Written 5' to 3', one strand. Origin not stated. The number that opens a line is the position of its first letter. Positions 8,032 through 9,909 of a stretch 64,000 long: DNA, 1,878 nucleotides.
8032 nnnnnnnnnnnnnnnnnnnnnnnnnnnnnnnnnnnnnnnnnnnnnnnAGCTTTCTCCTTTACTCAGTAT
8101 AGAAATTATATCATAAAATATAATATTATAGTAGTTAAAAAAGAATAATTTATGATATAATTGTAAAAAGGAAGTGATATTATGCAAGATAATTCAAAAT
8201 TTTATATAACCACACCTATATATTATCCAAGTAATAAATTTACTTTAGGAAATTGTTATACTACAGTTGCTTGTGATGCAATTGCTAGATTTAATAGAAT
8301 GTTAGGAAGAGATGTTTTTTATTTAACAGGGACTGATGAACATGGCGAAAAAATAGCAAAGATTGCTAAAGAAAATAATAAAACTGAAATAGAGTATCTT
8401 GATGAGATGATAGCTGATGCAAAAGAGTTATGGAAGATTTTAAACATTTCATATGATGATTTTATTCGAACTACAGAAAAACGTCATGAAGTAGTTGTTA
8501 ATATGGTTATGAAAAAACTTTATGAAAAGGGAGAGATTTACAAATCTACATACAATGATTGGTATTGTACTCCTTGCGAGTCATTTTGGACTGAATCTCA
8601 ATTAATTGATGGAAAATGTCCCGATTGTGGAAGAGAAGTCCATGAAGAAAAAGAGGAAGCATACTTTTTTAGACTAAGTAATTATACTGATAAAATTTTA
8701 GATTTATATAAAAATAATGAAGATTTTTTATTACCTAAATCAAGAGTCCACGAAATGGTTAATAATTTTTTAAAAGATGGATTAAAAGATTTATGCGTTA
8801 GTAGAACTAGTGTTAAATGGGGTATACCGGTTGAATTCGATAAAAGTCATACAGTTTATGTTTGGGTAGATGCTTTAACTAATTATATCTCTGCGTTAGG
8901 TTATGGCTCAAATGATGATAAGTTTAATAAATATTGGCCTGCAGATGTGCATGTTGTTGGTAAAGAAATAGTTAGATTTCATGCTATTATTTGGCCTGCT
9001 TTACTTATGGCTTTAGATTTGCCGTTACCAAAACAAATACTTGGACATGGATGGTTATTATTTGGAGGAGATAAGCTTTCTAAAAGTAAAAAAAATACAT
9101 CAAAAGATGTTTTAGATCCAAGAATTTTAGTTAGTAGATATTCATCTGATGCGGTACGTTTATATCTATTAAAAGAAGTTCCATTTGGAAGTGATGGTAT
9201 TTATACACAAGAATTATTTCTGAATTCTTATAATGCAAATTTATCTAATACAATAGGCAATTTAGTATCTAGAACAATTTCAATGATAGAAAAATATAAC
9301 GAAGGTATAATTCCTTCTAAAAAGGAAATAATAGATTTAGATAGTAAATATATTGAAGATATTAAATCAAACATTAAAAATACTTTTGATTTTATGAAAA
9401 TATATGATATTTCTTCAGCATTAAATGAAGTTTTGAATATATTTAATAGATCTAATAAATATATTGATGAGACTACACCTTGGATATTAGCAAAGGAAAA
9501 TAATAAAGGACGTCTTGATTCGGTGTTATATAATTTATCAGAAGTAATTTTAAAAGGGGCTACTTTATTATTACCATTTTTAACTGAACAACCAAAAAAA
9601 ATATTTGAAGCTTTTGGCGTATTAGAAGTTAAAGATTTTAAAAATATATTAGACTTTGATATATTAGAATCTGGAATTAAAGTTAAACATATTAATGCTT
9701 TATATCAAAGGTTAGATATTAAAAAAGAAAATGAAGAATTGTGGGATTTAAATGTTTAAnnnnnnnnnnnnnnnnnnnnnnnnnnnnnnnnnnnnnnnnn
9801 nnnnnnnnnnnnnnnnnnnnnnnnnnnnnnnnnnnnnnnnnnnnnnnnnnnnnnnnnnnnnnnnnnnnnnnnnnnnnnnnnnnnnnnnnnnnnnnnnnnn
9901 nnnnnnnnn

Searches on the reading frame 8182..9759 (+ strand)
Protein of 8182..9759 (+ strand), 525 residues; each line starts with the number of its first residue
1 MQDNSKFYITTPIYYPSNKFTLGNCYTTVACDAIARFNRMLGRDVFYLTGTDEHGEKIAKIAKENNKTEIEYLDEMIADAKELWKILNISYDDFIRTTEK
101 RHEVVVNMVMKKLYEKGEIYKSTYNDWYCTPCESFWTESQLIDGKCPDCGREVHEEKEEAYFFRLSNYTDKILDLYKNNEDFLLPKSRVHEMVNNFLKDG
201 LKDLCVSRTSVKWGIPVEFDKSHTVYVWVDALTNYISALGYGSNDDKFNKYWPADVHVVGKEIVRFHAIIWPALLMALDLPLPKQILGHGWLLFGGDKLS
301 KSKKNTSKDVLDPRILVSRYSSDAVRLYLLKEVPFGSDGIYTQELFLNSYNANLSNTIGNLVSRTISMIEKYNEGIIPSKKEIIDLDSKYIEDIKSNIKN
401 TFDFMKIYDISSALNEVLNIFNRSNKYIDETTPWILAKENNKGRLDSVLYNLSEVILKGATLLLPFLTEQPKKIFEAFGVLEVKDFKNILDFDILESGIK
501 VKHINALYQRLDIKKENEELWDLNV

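Call 4: search_protein_families(library=pfam, proteins=[window:8182-9759:+])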
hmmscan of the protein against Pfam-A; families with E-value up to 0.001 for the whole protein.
window:8182-9759:+ (525 aa): 5 families
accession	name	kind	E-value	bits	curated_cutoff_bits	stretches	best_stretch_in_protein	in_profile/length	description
PF09334.17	tRNA-synt_1g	-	1.8e-102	343.5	20.1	2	156-365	179-390/391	tRNA synthetases class I (M)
PF00133.28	tRNA-synt_1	-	9.9e-23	81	22.7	2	3-218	21-244/414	tRNA synthetases class I (I, L, M and V)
PF01406.26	tRNA-synt_1e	-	9e-11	42.1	27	1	7-129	12-131/301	tRNA synthetases class I (C) catalytic domain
PF19303.5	Anticodon_3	-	2.9e-07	30.9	23.5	1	377-521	1-143/152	Anticodon binding domain of methionyl tRNA ligase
PF08264.19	Anticodon_1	-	7.5e-05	23.1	25.1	1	394-470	8-85/148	Anticodon-binding domain of tRNA ligase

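Call 5: search_protein_families(library=ncbifam, proteins=[window:8182-9759:+])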
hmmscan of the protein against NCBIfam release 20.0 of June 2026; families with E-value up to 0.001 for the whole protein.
window:8182-9759:+ (525 aa): 17 families
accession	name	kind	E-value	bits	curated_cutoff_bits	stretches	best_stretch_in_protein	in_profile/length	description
NF008900.0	PRK12267.1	equivalog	1.1e-213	711.3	598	1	4-519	3-518/648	methionine--tRNA ligase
TIGR00398.1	metG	equivalog_domain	8.9e-147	490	336.35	1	7-511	1-529/530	methionine--tRNA ligase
NF008860.0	PRK11893.2-2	equivalog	1.7e-100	337.7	761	3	247-484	321-553/583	methionine--tRNA ligase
NF001100.0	PRK00133.1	equivalog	8.8e-87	292.2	587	2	156-515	185-535/676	methionine--tRNA ligase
NF009687.0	PRK13208.1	equivalog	1.7e-28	99.3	738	2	227-475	461-702/801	valine--tRNA ligase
TIGR00422.1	valS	equivalog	2e-27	95.6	612.1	2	227-476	453-700/863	valine--tRNA ligase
TIGR00396.1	leuS_bact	equivalog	2.1e-23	82.4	548.4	2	3-195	27-219/843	leucine--tRNA ligase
TIGR00392.1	ileS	equivalog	1.9e-21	76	621.4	1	222-477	533-788/861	isoleucine--tRNA ligase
NF008859.0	PRK11893.2-1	equivalog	2.3e-20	73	553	2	145-368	172-395/498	methionine--tRNA ligase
NF004349.1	PRK05729.1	equivalog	2.7e-20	72.2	704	1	236-470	452-678/860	valine--tRNA ligase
NF008957.0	PRK12300.1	subfamily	7.7e-18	63.8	677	2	3-76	30-106/946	leucine--tRNA ligase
NF000540.1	alt_ValS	exception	2.1e-15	55.8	900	2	231-467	506-732/827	valine--tRNA ligase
TIGR00395.1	leuS_arch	equivalog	3.3e-14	51.8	648.5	2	246-478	566-776/938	leucine--tRNA ligase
TIGR00435.1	cysS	equivalog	2.8e-12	46.5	340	1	6-130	23-144/466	cysteine--tRNA ligase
NF011492.0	PRK14900.1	equivalog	6.3e-09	34.3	1783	1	228-470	460-702/1044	valine--tRNA ligase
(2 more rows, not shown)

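Call 8: find_encoding_contigs(protein=window:8182-9759:+, flank=10000, max_places=6)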
Protein window:8182-9759:+ (525 aa): 13 contigs read that carry it; 6 places shown.
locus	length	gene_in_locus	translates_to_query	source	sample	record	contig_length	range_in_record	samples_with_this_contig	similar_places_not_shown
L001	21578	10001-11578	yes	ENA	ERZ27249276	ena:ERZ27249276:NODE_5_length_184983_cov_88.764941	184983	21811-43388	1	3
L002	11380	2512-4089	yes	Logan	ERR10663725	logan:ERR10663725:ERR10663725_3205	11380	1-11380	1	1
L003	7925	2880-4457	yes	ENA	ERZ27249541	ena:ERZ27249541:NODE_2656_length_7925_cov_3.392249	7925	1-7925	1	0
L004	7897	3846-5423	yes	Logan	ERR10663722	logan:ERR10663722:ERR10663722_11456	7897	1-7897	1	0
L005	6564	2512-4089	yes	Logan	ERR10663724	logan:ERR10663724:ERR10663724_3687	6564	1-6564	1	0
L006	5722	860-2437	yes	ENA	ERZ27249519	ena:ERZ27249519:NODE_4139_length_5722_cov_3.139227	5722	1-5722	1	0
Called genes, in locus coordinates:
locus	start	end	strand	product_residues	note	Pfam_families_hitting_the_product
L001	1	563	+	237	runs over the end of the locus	PF02616:SMC_ScpA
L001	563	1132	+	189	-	PF04079:SMC_ScpB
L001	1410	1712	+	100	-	PF00584:SecE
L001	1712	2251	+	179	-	PF02357:NusG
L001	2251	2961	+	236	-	-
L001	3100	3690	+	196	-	PF03946:Ribosomal_L11_N, PF00298:Ribosomal_L11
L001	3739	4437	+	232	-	PF00687:Ribosomal_L1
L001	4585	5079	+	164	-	PF00466:Ribosomal_L10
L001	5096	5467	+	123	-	PF16320:Ribosomal_L12_N, PF00542:Ribosomal_L12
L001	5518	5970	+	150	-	-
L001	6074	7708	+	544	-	PF00753:Lactamase_B (faint), PF22505:RNase_J_b_CASP, PF17770:RNase_J_C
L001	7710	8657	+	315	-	PF13354:Beta-lactamase2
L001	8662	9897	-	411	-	PF02388:FemAB, PF13480:Acetyltransf_6 (faint)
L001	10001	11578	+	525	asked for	PF00133:tRNA-synt_1, PF01406:tRNA-synt_1e, PF09334:tRNA-synt_1g, PF00133:tRNA-synt_1, PF19303:Anticodon_3 (weak)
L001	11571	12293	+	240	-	PF00561:Abhydrolase_1, PF12146:Hydrolase_4, PF12697:Abhydrolase_6, PF10230:LIDHydrolase (weak), PF06821:Ser_hydrolase (weak), PF12695:Abhydrolase_5 (faint)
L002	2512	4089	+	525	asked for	PF00133:tRNA-synt_1, PF01406:tRNA-synt_1e, PF09334:tRNA-synt_1g, PF00133:tRNA-synt_1, PF19303:Anticodon_3 (weak)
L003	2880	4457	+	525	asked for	PF00133:tRNA-synt_1, PF01406:tRNA-synt_1e, PF09334:tRNA-synt_1g, PF00133:tRNA-synt_1, PF19303:Anticodon_3 (weak)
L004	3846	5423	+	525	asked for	PF00133:tRNA-synt_1, PF01406:tRNA-synt_1e, PF09334:tRNA-synt_1g, PF00133:tRNA-synt_1, PF19303:Anticodon_3 (weak)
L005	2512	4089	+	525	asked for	PF00133:tRNA-synt_1, PF01406:tRNA-synt_1e, PF09334:tRNA-synt_1g, PF00133:tRNA-synt_1, PF19303:Anticodon_3 (weak)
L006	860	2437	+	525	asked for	PF00133:tRNA-synt_1, PF01406:tRNA-synt_1e, PF09334:tRNA-synt_1g, PF00133:tRNA-synt_1, PF19303:Anticodon_3 (weak)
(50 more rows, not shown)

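Call 9: find_homologous_proteins(query=window:8182-9759:+, max_evalue=1e-50)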
Query window:8182-9759:+ (525 aa): 8000 proteins with E <= 1e-50 among 8000 candidates; the best 120 are listed.
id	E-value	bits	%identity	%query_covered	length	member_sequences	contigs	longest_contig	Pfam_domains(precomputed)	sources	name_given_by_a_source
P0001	0.0e+0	1200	100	100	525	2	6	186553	PF09334.18,PF01406.26,PF00133.29,PF19303.6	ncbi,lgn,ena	-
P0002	1.2e-255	867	74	99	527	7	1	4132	PF09334.18,PF01406.26,PF00133.29,PF19303.6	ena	-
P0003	1.3e-255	867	73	99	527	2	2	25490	PF09334.18,PF01406.26,PF00133.29,PF19303.6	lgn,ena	-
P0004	4.9e-254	862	74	99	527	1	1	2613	PF09334.18,PF00133.29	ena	-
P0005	8.7e-252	855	71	100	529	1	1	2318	PF09334.18,PF01406.26,PF00133.29,PF19303.6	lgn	-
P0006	1.5e-248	844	71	100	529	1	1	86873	PF09334.18,PF01406.26,PF00133.29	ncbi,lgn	-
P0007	5.7e-244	829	69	100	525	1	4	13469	PF09334.18,PF01406.26,PF08264.20,PF00133.29,PF19303.6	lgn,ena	-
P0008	3.5e-242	823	70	100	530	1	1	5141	PF09334.18,PF01406.26,PF00133.29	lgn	-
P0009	1.0e-241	821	70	99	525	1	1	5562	PF09334.18,PF01406.26,PF00133.29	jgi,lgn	jgi:methionyl-tRNA synthetase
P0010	2.5e-241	820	68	100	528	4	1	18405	PF09334.18,PF01406.26,PF00133.29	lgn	-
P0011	2.9e-240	817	69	100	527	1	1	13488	PF09334.18,PF01406.26,PF00133.29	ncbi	-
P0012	2.9e-224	764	66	98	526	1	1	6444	PF09334.18,PF01406.26,PF00133.29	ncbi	-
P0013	1.7e-222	758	63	99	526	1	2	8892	PF09334.18,PF01406.26,PF08264.20,PF00133.29,PF19303.6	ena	-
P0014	9.5e-222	756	64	98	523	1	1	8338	PF09334.18,PF01406.26,PF00133.29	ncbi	-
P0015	4.4e-221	753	63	98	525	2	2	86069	PF09334.18,PF01406.26,PF00133.29,PF19303.6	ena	-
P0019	6.5e-220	750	63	99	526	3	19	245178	PF09334.18,PF01406.26,PF00133.29,PF19303.6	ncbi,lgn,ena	-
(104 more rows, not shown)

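Call 13: find_encoding_contigs(protein=P0006, flank=8000, max_places=2)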
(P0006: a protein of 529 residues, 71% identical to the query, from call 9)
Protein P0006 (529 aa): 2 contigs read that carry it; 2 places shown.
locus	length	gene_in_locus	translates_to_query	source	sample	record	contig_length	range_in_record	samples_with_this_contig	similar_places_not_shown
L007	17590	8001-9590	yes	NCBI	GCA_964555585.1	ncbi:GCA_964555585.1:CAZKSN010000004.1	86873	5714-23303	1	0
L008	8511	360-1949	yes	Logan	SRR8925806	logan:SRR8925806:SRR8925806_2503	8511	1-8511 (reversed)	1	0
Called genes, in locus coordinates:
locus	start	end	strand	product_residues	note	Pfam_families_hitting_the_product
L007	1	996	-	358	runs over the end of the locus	PF00089:Trypsin, PF13365:Trypsin_2, PF00595:PDZ, PF13180:PDZ_2, PF17820:PDZ_6 (weak)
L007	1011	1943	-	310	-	PF07751:Abi_2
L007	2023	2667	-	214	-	PF01791:DeoC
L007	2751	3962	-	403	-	-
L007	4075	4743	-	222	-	PF03167:UDG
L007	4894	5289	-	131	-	PF00380:Ribosomal_S9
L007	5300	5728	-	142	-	PF00572:Ribosomal_L13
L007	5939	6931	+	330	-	-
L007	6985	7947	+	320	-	PF00724:Oxidored_FMN (faint), PF01207:Dus, PF00977:His_biosynth, PF01680:SOR_SNZ (faint)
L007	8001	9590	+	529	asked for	PF00133:tRNA-synt_1, PF01406:tRNA-synt_1e (faint), PF09334:tRNA-synt_1g, PF00133:tRNA-synt_1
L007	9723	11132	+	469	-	PF03600:CitMHS, PF03606:DcuC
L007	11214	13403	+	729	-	PF02861:Clp_N, PF13191:AAA_16 (weak), PF00004:AAA, PF17871:AAA_lid_9, PF00158:Sigma54_activat, PF00004:AAA, PF07724:AAA_2, PF07728:AAA_5, +6 more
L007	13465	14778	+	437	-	PF00133:tRNA-synt_1 (faint), PF01406:tRNA-synt_1e, PF09334:tRNA-synt_1g, PF09190:DALR_2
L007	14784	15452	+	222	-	PF04298:Zn_peptidase_2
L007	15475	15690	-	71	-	PF01084:Ribosomal_S18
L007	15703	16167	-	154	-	PF00436:SSB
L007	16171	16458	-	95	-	PF01250:Ribosomal_S6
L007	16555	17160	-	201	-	PF06161:DUF975, PF06790:UPF0259 (weak), PF06161:DUF975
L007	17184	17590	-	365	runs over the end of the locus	PF01926:MMR_HSR1, PF02421:FeoB_N, PF06071:YchF-GTPase_C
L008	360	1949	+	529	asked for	PF00133:tRNA-synt_1, PF01406:tRNA-synt_1e (faint), PF09334:tRNA-synt_1g, PF00133:tRNA-synt_1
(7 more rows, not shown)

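Call 14: find_encoding_contigs(protein=P0003, flank=8000, max_places=2)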
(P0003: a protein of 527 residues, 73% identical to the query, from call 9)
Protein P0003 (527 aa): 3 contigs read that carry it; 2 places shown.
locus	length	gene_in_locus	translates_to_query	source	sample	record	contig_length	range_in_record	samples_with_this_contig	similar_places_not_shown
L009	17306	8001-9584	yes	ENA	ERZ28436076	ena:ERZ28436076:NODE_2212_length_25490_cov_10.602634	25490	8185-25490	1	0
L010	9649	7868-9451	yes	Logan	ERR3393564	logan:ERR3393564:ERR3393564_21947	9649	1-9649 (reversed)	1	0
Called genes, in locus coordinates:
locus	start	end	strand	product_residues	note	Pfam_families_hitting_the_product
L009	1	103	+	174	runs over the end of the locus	PF00300:His_Phos_1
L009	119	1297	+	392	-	PF00871:Acetate_kinase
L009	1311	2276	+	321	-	PF01368:DHH, PF02272:DHHA1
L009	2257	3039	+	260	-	PF21982:RecX_HTH1, PF02631:RecX_HTH2 (faint)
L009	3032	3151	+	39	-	-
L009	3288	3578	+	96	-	-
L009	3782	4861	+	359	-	-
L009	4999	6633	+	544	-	PF00753:Lactamase_B, PF12706:Lactamase_B_2 (weak), PF07521:RMMBL (faint), PF22505:RNase_J_b_CASP, PF17770:RNase_J_C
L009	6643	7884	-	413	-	PF02388:FemAB, PF13480:Acetyltransf_6 (faint)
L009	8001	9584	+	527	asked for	PF00133:tRNA-synt_1, PF01406:tRNA-synt_1e (faint), PF09334:tRNA-synt_1g, PF00133:tRNA-synt_1, PF19303:Anticodon_3 (weak)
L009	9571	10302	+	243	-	PF00561:Abhydrolase_1, PF07819:PGAP1 (weak), PF12146:Hydrolase_4, PF12697:Abhydrolase_6, PF03959:FSH1 (weak), PF10230:LIDHydrolase (faint), PF12695:Abhydrolase_5 (weak), PF12740:PETase (faint), +1 more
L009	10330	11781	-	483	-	PF00004:AAA, PF07724:AAA_2, PF10431:ClpB_D2-small (faint)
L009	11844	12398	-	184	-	PF00440:TetR_N (weak)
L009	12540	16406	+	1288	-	PF03176:MMPL, PF00873:ACR_tran (weak), PF03176:MMPL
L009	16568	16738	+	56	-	-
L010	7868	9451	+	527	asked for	PF00133:tRNA-synt_1, PF01406:tRNA-synt_1e (faint), PF09334:tRNA-synt_1g, PF00133:tRNA-synt_1, PF19303:Anticodon_3 (weak)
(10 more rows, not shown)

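Call 15: find_encoding_contigs(protein=P0019, flank=8000, max_places=2)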
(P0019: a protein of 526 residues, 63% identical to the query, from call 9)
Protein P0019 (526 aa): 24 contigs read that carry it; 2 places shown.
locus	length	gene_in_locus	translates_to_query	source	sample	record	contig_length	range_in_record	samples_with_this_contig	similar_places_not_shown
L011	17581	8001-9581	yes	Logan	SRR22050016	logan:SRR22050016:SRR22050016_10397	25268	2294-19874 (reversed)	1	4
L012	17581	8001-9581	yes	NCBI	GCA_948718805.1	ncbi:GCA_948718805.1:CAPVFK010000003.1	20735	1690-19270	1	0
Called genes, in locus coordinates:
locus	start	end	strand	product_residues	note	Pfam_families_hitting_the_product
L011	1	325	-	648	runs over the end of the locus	PF03717:PBP_dimer, PF00905:Transpeptidase, PF03793:PASTA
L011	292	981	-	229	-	-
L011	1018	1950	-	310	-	PF01795:Methyltransf_5, PF13847:Methyltransf_31 (weak)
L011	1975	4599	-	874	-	PF02674:Colicin_V (weak)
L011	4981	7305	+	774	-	PF03477:ATP-cone, PF13597:NRDD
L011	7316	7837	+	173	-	PF13353:Fer4_12, PF04055:Radical_SAM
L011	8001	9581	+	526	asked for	PF00133:tRNA-synt_1, PF01406:tRNA-synt_1e (faint), PF09334:tRNA-synt_1g, PF00133:tRNA-synt_1, PF19303:Anticodon_3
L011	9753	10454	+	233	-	-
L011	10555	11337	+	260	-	PF00753:Lactamase_B, PF23023:Anti-Pycsar_Apyc1, PF12706:Lactamase_B_2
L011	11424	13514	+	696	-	-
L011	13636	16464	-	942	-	PF00005:ABC_tran (faint), PF02463:SMC_N (faint), PF03193:RsgA_GTPase (faint), PF13304:AAA_21 (faint), PF13555:AAA_29 (faint), PF20703:nSTAND1 (faint), PF17760:UvrA_inter, PF17755:UvrA_DNA-bind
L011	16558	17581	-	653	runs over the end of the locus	PF00270:DEAD (faint), PF04851:ResIII, PF17757:UvrB_inter, PF27431:UvrB_3rd, PF00271:Helicase_C, PF12344:UvrB, PF02151:UVR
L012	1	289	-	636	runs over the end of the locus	PF03717:PBP_dimer, PF00905:Transpeptidase, PF03793:PASTA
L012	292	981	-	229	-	-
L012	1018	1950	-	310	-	PF01795:Methyltransf_5, PF13847:Methyltransf_31 (weak)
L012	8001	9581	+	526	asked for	PF00133:tRNA-synt_1, PF01406:tRNA-synt_1e (faint), PF09334:tRNA-synt_1g, PF00133:tRNA-synt_1, PF19303:Anticodon_3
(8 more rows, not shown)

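Call 16: find_related_loci(query=window:8182-9759:+, collection=genome_contigs, flank=10000)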
Query window:8182-9759:+ (525 aa) in genome_contigs; peptide patterns used: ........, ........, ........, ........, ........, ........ (x = any residue, [..] = any of these).
600 stretches matched a pattern (row limit reached: there are more); 582 encode a relative of the query (tblastn E <= 1e-3); the best 80 are kept; 80 distinct loci.
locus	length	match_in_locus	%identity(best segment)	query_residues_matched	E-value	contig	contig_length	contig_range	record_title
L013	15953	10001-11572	62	1-523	0e+0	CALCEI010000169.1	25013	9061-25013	MAG TPA_asm: uncultured Clostridia bacterium isolate SRR6425769_bin.90_CONCOCT_v1.1_MAG genome assembly, contig: ERZ1767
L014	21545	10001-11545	63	7-520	0e+0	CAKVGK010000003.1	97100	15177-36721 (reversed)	MAG: uncultured Clostridia bacterium isolate REFINED_METABAT215_TOP10_CONTIGS_1500_ASSEMBLY_K77_MERGED__Hadza_MoBio_hadz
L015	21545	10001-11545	63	7-520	0e+0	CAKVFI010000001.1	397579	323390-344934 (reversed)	MAG: uncultured Clostridia bacterium isolate REFINED_METABAT215_TOP10_CONTIGS_1500_ASSEMBLY_K77_MERGED__Hadza_MoBio_hadz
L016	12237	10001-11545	62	7-520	0e+0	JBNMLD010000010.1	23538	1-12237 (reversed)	MAG: Candidatus Onthoplasma sp. isolate CM_BacOnt1327.26 k141_315730_length_23538_cov_21.5419, whole genome shotgun sequ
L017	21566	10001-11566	60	3-523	0e+0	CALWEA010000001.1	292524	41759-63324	MAG: uncultured Clostridia bacterium isolate BRZ_R__bin122 genome assembly, contig: BRZ_R__NODE_9_length_292524_cov_15.9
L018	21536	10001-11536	61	6-515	0e+0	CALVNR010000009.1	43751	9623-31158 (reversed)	MAG: uncultured Clostridia bacterium isolate BRZ_QS__bin44 genome assembly, contig: BRZ_QS__NODE_829_length_43751_cov_21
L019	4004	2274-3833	59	6-520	0e+0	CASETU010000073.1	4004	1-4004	uncultured Firmicutes bacterium isolate Batch4_idba_bin.1455 genome assembly, contig: Batch4_idba_bin.1455.fa_k87_986119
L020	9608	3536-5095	59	6-520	0e+0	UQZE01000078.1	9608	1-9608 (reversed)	uncultured Clostridiales bacterium isolate UMGS775 genome assembly, contig: NODE_442_length_9608_cov_4.84738, whole geno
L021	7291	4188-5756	58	6-523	0e+0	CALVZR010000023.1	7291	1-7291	MAG: uncultured Clostridia bacterium isolate E01__bin235 genome assembly, contig: E01__k127_392728, whole genome shotgun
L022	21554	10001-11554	60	6-520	0e+0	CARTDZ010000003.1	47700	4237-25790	MAG TPA_asm: uncultured Eubacteriales bacterium isolate MGBC159796 genome assembly, contig: MGBC159796.3, whole genome s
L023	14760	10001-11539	60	4-520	0e+0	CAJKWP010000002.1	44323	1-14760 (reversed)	MAG TPA_asm: uncultured Catabacter sp. isolate ERR321643-bin.22 genome assembly, contig: NODE_524_length_44323_cov_5.181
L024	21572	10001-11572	60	4-524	0e+0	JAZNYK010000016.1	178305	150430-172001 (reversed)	MAG: Clostridia bacterium isolate T1900044776_TS20190242.MAGScoT_cleanbin_000024 SGB_2482_k141_229968, whole genome shot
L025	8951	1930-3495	59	4-523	0e+0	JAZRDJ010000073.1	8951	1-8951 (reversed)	MAG: Clostridia bacterium isolate T1900045506_YK20190200.MAGScoT_cleanbin_000045 SGB_7536_k141_1056515, whole genome sho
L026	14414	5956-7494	59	7-516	0e+0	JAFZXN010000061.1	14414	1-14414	MAG: Clostridia bacterium isolate RGIG8188 Water_buffalos_Rumen-3__c1554170, whole genome shotgun sequence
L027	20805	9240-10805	58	1-520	0e+0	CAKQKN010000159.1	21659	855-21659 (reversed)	MAG: uncultured Clostridia bacterium isolate REFINED_METABAT215_TOP10_CONTIGS_1500_ASSEMBLY_K127_MEGAHIT__Hadza_MoBio_ha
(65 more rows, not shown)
